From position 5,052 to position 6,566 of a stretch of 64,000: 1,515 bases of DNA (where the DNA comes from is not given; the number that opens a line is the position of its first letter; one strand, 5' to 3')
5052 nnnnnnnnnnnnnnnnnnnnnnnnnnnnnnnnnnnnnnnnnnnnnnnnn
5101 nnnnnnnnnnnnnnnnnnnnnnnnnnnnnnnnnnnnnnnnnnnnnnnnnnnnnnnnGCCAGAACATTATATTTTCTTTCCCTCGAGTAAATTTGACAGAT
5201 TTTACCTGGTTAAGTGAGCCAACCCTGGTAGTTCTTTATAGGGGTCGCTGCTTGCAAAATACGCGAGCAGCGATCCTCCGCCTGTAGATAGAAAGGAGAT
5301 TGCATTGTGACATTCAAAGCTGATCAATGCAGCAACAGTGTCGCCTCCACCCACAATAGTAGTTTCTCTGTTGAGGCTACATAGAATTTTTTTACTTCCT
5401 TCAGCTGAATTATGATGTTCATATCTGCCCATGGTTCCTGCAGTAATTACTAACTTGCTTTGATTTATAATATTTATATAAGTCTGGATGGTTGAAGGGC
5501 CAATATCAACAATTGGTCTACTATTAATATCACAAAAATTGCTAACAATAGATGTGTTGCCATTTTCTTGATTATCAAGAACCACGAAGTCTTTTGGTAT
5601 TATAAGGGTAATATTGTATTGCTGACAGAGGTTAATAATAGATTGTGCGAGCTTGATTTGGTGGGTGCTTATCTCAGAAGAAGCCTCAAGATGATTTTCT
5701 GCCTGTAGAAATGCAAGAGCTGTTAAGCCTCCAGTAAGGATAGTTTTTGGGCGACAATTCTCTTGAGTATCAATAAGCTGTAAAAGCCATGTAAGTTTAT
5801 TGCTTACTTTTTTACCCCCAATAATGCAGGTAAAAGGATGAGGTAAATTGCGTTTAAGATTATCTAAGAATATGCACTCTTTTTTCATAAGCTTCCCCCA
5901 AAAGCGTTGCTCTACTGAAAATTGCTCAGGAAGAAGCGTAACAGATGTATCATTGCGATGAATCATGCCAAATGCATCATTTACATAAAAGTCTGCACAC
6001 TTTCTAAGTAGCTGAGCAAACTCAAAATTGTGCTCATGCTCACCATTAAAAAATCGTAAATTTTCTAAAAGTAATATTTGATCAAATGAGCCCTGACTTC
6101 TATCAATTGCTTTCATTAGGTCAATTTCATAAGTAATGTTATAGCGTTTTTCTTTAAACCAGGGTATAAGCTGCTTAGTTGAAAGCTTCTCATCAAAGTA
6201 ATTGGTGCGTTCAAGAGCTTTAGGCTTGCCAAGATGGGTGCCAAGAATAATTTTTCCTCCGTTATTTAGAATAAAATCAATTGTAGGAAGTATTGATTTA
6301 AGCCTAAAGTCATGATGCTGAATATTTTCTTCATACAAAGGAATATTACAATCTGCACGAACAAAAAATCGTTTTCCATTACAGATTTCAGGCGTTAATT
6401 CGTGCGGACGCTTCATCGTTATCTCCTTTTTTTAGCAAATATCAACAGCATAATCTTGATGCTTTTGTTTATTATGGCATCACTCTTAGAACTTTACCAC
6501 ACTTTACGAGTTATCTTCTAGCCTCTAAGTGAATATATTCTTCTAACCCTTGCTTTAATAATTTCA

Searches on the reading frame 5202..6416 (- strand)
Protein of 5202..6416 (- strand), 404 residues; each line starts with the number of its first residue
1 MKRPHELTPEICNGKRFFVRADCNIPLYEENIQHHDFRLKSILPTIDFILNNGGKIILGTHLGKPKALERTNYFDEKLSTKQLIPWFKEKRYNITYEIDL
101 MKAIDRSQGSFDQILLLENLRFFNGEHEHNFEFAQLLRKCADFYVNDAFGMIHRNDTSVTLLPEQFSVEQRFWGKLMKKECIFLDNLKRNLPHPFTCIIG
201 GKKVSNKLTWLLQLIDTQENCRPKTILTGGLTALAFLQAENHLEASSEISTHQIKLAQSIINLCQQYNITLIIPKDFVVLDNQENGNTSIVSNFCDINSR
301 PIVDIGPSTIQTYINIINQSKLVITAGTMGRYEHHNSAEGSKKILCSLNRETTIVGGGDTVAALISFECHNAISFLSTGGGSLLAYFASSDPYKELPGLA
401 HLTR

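Call 52: search_protein_families(library=pfam, proteins=[window:5202-6416:-], max_evalue=0.00001)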
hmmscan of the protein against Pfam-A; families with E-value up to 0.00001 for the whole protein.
window:5202-6416:- (404 aa): 1 family
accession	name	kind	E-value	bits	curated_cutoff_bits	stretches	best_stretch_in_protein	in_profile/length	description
PF00162.24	PGK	-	7.4e-82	275.8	27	1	13-387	7-376/379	Phosphoglycerate kinase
